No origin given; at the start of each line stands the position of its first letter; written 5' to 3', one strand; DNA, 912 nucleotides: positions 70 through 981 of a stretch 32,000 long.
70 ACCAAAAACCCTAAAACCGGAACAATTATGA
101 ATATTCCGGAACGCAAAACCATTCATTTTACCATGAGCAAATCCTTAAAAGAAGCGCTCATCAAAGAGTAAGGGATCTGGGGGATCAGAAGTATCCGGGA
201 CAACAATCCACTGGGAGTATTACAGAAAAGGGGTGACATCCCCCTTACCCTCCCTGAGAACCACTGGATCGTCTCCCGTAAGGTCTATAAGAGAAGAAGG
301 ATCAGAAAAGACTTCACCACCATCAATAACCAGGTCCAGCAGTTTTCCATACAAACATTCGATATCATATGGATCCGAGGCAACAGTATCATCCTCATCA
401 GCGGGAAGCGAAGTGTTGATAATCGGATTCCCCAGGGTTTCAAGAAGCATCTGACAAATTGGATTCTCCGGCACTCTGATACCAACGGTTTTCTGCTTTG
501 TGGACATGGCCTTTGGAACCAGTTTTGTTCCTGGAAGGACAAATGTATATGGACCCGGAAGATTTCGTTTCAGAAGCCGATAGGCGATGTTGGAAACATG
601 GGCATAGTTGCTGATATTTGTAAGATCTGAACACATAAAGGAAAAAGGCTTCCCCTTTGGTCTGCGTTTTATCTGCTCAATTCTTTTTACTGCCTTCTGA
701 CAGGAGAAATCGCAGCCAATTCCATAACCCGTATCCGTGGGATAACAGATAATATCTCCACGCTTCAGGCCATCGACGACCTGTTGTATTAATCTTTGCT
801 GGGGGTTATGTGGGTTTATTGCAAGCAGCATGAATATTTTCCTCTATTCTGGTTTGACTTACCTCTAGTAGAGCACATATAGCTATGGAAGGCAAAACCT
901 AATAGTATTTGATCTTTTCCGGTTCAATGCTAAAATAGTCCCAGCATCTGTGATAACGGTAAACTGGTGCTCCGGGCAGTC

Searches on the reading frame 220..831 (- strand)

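Call 72: search_protein_families(library=pfam, proteins=[window:220-831:-], max_evalue=0.001)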
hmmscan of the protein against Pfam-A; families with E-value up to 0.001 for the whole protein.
window:220-831:- (203 aa): 1 family
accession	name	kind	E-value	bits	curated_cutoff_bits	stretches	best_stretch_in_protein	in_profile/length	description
PF01300.24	Sua5_yciO_yrdC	-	3.5e-52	176.9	25.1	1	22-195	3-178/178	Telomere recombination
